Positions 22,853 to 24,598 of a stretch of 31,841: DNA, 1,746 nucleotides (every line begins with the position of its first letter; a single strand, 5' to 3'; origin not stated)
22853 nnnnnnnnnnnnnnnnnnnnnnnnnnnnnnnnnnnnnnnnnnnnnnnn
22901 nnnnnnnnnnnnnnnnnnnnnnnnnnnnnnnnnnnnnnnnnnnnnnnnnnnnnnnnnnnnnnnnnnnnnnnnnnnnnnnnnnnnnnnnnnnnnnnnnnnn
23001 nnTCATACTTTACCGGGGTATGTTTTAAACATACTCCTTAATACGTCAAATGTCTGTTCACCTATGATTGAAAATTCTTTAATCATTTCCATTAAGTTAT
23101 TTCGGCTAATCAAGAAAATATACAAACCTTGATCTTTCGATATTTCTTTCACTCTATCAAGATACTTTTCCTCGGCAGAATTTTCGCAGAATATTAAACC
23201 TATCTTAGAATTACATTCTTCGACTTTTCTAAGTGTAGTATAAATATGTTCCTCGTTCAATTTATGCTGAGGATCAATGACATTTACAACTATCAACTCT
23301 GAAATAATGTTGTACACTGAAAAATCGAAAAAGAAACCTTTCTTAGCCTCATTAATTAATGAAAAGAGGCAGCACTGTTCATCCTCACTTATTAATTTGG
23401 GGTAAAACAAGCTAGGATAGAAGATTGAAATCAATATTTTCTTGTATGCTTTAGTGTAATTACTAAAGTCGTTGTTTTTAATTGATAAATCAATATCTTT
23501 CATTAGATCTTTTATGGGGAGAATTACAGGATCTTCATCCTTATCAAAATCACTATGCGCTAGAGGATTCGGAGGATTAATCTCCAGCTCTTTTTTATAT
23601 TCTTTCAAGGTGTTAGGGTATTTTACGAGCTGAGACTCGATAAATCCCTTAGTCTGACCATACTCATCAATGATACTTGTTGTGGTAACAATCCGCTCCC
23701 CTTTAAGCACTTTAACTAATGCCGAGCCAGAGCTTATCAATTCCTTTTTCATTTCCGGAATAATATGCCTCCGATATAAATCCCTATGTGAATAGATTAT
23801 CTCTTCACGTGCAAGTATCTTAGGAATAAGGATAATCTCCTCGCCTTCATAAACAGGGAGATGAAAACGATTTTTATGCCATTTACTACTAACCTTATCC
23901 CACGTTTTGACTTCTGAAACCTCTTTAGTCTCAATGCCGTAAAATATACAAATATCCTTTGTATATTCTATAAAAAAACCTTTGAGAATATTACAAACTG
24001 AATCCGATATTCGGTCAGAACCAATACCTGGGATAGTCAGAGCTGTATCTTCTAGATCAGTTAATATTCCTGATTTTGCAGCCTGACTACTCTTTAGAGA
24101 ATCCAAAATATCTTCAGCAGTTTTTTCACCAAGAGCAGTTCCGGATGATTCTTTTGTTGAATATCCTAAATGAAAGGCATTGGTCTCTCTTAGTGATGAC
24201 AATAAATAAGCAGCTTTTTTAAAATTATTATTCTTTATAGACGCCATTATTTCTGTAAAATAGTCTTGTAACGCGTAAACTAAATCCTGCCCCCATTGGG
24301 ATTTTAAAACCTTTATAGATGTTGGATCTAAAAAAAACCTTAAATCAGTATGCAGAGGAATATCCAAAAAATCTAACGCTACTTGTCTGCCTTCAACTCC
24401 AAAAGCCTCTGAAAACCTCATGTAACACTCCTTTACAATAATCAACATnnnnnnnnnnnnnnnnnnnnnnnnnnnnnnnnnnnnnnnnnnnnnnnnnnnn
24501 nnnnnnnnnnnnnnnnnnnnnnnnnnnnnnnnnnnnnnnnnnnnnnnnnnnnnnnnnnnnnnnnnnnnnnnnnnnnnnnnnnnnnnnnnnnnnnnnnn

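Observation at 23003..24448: AT-rich ~472-aa orphan gene in the satellite int-cos hotspot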

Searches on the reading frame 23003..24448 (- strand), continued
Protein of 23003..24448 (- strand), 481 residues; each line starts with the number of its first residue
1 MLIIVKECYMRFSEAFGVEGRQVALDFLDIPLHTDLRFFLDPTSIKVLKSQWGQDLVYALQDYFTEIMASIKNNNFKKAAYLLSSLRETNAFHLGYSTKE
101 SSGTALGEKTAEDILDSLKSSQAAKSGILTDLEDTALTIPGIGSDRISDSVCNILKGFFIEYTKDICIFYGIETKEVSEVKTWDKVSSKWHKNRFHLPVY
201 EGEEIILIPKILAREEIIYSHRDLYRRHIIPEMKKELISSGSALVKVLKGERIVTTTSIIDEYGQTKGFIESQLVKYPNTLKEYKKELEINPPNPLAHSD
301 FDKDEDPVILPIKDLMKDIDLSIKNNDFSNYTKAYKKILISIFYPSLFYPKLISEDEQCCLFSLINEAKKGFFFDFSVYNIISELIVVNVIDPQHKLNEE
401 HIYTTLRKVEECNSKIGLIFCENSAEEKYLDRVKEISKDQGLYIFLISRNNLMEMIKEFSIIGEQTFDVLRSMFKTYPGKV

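Call 68: search_protein_families(library=padloc, proteins=[L011:6383-6766:+, L011:6774-7163:+, L011:5001-6374:+, L013:3807-5885:+, L013:5872-7011:+, L013:331-2187:+, L012:1938-2456:-], max_evalue=0.01)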
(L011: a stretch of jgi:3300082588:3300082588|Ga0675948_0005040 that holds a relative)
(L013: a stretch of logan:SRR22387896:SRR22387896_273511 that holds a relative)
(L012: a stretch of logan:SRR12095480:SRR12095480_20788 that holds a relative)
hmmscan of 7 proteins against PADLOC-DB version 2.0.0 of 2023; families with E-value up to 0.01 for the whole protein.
L011:6383-6766:+ (127 aa): 2 families
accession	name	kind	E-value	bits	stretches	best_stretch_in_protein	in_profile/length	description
PDLC04599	PDC-M36B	-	2.5e-44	148.2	1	3-125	2-124/125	-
PDLC04600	PDC-M36B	-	2.1e-18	64.3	1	3-97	9-102/117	-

L011:6774-7163:+ (129 aa): 2 families
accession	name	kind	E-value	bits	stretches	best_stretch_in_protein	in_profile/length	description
PDLC04600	PDC-M36B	-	3.5e-29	99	1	3-112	5-115/117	-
PDLC04599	PDC-M36B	-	3.5e-10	37.9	1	8-100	3-96/125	-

L011:5001-6374:+ (457 aa): 2 families
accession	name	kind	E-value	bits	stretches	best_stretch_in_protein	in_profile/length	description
PDLC04597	PDC-M36A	-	1.3e-213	707.9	1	1-457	1-457/457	-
PDLC04598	PDC-M36A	-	6.1e-122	405.1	1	129-457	1-330/330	-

L013:3807-5885:+ (692 aa): 0 families

L013:5872-7011:+ (379 aa): 0 families

L013:331-2187:+ (618 aa): 82 families (the best 25 are shown)
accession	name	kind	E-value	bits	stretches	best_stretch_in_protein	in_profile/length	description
PDLC03878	NsnB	-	1.6e-18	65.6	1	6-314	2-284/345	-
PDLC02981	AriAB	-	2e-17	61.1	2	6-73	3-70/694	-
PDLC00071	GajA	-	4.6e-16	56.7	2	177-373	178-385/588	AAA ATPase domain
PDLC00096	GajA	-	6.9e-15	52.8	2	5-65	2-64/630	AAA ATPase domain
PDLC02336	AbiLi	-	7.6e-15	53.3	1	5-343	1-320/340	AbiLi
PDLC00102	GajA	-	1.3e-14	51.5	2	5-48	2-45/532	AAA ATPase domain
PDLC04135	mad3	-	2e-14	52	1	6-313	2-329/374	mads_3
PDLC00091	GajA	-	1.4e-13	48.6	2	5-47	2-45/627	AAA ATPase domain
PDLC00083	GajA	-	2.2e-13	47.5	2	5-49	2-46/639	AAA ATPase domain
PDLC00098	GajA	-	3.1e-13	47.3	1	5-47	2-44/534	AAA ATPase domain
PDLC00279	PtuA1|PtuA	-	7e-13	46.5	2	1-47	1-47/416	AAA ATPase domain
PDLC00271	PtuA1|PtuA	-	1.1e-12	46.3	2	6-63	3-61/421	AAA ATPase domain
PDLC00305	PtuA1|PtuA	-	1.1e-12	46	2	6-48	3-45/392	AAA ATPase domain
PDLC04608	PDC-M38A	-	2e-12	45.5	1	5-310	4-315/367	-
PDLC02979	AriA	-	2.9e-12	45.1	2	6-163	3-139/373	-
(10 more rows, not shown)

L012:1938-2456:- (172 aa): 0 families

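Call 71: find_encoding_contigs(protein=P0030, flank=5000, max_places=1)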
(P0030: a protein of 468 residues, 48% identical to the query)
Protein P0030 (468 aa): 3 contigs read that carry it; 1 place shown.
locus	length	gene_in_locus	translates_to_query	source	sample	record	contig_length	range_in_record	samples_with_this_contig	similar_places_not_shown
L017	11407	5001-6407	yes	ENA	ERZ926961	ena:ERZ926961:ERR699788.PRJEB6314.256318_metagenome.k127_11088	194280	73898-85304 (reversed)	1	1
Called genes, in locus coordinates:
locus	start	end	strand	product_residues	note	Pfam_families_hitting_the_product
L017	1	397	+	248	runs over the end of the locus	PF13099:DUF3944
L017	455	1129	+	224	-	PF13280:WYL (weak)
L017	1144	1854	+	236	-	-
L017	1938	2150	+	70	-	-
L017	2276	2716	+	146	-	PF03230:Antirestrict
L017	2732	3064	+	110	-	PF06755:CbtA_toxin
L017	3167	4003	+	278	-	PF06067:DUF932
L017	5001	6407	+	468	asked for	PF28123:DUF8370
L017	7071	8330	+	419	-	PF13356:Arm-DNA-bind_3, PF22022:Phage_int_M, PF00589:Phage_integrase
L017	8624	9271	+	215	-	PF08808:RES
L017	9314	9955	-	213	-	PF21531:Rv2175c_wHTH (weak), PF12728:HTH_17 (weak)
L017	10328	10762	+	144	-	-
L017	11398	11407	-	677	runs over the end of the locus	PF08273:Zn_Ribbon_Prim, PF13362:Toprim_3, PF13481:AAA_25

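Call 72: find_encoding_contigs(protein=P0022, flank=5000, max_places=1)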
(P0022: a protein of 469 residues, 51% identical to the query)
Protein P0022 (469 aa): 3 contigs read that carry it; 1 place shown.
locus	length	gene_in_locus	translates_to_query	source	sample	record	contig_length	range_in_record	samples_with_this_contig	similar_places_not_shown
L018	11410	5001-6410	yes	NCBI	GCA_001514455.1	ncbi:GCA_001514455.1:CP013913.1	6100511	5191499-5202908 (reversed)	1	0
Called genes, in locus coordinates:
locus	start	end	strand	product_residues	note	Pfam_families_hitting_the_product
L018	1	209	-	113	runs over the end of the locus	PF17345:DUF5375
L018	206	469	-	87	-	-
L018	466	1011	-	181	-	PF10554:Phage_ASH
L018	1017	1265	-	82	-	-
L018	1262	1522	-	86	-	PF05930:Phage_AlpA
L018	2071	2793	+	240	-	-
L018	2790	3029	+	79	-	PF04606:Ogr_Delta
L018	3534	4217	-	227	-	-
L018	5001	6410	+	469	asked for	PF28123:DUF8370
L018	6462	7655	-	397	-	PF13356:Arm-DNA-bind_3, PF22022:Phage_int_M, PF00589:Phage_integrase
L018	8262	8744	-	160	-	PF01668:SmpB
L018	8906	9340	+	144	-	PF10604:Polyketide_cyc2, PF03364:Polyketide_cyc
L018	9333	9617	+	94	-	PF03658:Ub-RnfH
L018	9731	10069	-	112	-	PF04355:BamE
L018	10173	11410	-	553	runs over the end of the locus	PF02463:SMC_N, PF13476:AAA_23, PF13555:AAA_29 (faint)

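Call 78: search_dna_similar(query=window:23003-24421:-, collection=plasmids, mode=protein, max_rows=10)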
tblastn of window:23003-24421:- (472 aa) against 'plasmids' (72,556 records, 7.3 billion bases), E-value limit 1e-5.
Records with a match: 44; places in all: 47; records where one place covers at least 80% of the query: 1.
Best place of each record, by identity: <60% 44.
By first word of the organism name: Rhodococcus 12; Bacillus 6; Acinetobacter 5; Prescottella 4; Listeria 3; Sinorhizobium 3; Leptolyngbya 2; Janthinobacterium 1; Clostridium 1; Pseudarthrobacter 1; and 6 more.
By predicted mobility (MOB-suite, as given by PLSDB): non-mobilizable 25; conjugative 12; mobilizable 7.
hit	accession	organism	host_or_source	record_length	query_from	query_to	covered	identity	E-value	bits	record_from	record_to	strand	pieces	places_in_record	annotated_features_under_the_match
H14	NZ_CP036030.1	Bacillus mycoides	cell culture,soil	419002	1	438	93%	28.4%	2e-36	150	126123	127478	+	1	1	hypothetical protein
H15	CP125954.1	Bacillus sp. BTAI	cell culture,Soil environment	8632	1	288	61%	27.8%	2e-27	123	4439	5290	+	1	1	record has no annotation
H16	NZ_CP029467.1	Bacillus amyloliquefaciens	whole organism,soil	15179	1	292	62%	26.2%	5e-24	113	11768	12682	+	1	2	hypothetical protein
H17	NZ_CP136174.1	Acinetobacter baumannii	hospital environment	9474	17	279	56%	28.9%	7e-14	82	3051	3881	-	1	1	hypothetical protein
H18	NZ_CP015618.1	Acinetobacter schindleri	cell culture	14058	12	279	57%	27.2%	3e-19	99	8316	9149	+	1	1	hypothetical protein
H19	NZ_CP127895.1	Acinetobacter sp. SAAs470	cell culture,lake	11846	16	277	56%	27.9%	8e-14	82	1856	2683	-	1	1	hypothetical protein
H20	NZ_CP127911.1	Acinetobacter sp. SAAs474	cell culture,lake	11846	16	277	56%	27.9%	8e-14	82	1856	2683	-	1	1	hypothetical protein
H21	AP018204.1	Leptolyngbya boryana NIES-2135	-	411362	2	264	56%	25.7%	4e-8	64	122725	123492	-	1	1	hypothetical protein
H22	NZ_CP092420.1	Leptolyngbya boryana IU 594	-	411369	2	264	56%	25.7%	4e-8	64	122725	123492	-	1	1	hypothetical protein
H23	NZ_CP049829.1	Janthinobacterium lividum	single organism,water pond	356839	3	215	45%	30.1%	2e-9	68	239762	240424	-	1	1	hypothetical protein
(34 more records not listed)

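Call 80: get_annotated_region(hit=H14, flank=5000)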
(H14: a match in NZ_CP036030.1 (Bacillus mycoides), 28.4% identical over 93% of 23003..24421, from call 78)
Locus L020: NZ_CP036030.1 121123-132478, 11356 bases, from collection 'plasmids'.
description: Bacillus mycoides strain BPN54/2 plasmid p419
organism: Bacillus mycoides (NCBI taxid 1405)
taxonomy: Bacteria; Bacillota; Bacilli; Bacillales; Bacillaceae; Bacillus; Bacillus mycoides
host: -; source: cell culture,soil; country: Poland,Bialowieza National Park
typing (MOB-suite, as given by PLSDB): non-mobilizable; replicon rep_cluster_164
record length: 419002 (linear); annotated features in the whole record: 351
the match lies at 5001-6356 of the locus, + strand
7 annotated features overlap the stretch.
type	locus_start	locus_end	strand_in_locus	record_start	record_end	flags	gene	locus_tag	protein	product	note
CDS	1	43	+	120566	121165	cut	-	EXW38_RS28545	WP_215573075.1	hypothetical protein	-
CDS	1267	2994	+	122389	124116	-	-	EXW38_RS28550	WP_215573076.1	TOPRIM nucleotidyl transferase/hydrolase domain-containing protein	-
CDS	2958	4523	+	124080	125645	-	-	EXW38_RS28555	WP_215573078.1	UvrD-helicase domain-containing protein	-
CDS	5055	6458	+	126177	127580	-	-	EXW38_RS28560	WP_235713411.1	hypothetical protein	-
CDS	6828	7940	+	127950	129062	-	-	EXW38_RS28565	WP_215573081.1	site-specific integrase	GO:0015074 - DNA integration [Evidence IEA]; GO:0006310 - DNA recombination [Evidence IEA]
CDS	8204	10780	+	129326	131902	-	-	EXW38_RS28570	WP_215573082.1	AAA family ATPase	-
CDS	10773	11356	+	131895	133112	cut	-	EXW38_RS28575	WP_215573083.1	McrC family protein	-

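Call 84: search_protein_families(library=pfam, alignment_id=A4, max_evalue=0.01)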
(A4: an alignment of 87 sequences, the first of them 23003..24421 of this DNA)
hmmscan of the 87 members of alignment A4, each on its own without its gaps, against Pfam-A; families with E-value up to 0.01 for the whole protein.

A. member 1, window:23003-24421:- (472 aa): 0 families

B. families by the number of members that match (of 87 scanned): 7 families
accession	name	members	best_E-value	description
PF04471.18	Mrr_cat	7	0.00082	Restriction endonuclease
PF10356.15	RRG7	2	0.0033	Required for respiratory growth protein 7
PF01048.26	PNP_UDP_1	1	5.9e-20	Phosphorylase superfamily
PF13545.12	HTH_Crp_2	1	0.0066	Crp-like helix-turn-helix domain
PF22023.1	Pus10_THUMP_arc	1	0.008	Pus10 THUMP domain, archaeal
PF11372.14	DUF3173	1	0.0081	Domain of unknown function (DUF3173)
PF13366.12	PDDEXK_3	1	0.0094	PD-(D/E)XK nuclease superfamily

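Call 100: search_protein_families(library=pfam, proteins=[P0228, P0198, P0194, P0209, P0222, P0160], max_evalue=0.01)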
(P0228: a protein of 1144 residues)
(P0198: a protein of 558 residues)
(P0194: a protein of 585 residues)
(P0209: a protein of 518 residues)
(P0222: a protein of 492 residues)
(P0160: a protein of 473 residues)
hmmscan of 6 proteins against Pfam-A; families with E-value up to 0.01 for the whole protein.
P0228 (1144 aa): 1 family
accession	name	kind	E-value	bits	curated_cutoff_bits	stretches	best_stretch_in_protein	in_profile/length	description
PF01048.26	PNP_UDP_1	-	5.9e-20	72.1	25.1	2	800-943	2-133/233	Phosphorylase superfamily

P0198 (558 aa): 0 families

P0194 (585 aa): 0 families

P0209 (518 aa): 1 family
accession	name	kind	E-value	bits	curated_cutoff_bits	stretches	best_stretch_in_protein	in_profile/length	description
PF22023.1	Pus10_THUMP_arc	-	0.008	16.7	28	0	225-261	35-71/78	Pus10 THUMP domain, archaeal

P0222 (492 aa): 1 family
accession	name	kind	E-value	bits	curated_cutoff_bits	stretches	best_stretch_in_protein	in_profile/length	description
PF13366.12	PDDEXK_3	-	0.0094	16.7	22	0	410-462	68-116/117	PD-(D/E)XK nuclease superfamily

P0160 (473 aa): 0 families

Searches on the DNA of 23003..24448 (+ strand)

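Call 7: search_dna_similar(query=window:23003-24448:+, collection=ecoli_genomes, mode=near, max_rows=20)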
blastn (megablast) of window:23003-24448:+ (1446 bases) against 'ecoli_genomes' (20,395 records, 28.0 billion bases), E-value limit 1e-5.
No match.

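Call 77: search_dna_similar(query=window:23003-24421:-, collection=ecoli_genomes, mode=distant, max_rows=10)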
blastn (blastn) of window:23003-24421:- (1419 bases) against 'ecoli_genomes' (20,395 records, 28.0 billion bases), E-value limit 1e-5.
Records with a match: 1; places in all: 1; records where one place covers at least 80% of the query: 0.
Genomes with a match: 1 of 5426; with a place that covers at least 80% of the query: 0. Places per genome that has any: lowest 1, median 1, highest 1. On chromosomes: 1 places; on plasmids: 0.
Best place of each record, by identity: 60-80% 1.
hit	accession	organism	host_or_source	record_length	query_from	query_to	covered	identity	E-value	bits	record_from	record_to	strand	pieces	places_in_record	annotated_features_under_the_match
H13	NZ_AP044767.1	Escherichia coli strain TK3887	calf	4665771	334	486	11%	70.8%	1e-7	69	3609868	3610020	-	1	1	hypothetical protein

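Call 79: get_annotated_region(hit=H13, flank=5000)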
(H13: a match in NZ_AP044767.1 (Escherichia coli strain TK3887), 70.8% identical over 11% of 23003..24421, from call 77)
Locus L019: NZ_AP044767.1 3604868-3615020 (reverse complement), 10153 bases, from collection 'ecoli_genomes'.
description: Escherichia coli strain TK3887 chromosome, complete genome
organism: Escherichia coli strain TK3887 (NCBI taxid 562)
replicon: chromosome; assembly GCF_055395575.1
host: calf; source: -; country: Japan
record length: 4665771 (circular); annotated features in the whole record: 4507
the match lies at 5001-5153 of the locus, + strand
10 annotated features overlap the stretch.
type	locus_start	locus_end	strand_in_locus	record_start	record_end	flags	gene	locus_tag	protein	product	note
CDS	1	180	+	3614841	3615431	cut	-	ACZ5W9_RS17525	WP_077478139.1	host cell division inhibitor Icd-like protein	-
CDS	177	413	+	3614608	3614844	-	-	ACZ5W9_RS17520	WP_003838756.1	hypothetical protein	-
CDS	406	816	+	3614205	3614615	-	-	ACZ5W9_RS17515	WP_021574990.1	hypothetical protein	-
CDS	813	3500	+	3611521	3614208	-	-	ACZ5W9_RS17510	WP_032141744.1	DUF927 domain-containing protein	-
CDS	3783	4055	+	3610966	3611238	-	-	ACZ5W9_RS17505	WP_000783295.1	Ogr/Delta-like zinc finger protein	-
CDS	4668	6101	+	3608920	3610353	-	-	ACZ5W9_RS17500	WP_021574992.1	hypothetical protein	-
CDS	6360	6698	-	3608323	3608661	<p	-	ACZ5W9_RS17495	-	LysR substrate-binding domain-containing protein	incomplete; partial in the middle of a contig; missing N-terminus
CDS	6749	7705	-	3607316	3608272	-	paoD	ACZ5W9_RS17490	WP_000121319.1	molybdenum cofactor insertion chaperone PaoD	-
CDS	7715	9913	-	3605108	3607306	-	paoC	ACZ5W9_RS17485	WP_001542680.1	aldehyde oxidoreductase molybdenum-binding subunit PaoC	-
CDS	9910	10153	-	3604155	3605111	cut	paoB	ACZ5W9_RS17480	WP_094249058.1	aldehyde oxidoreductase FAD-binding subunit PaoB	-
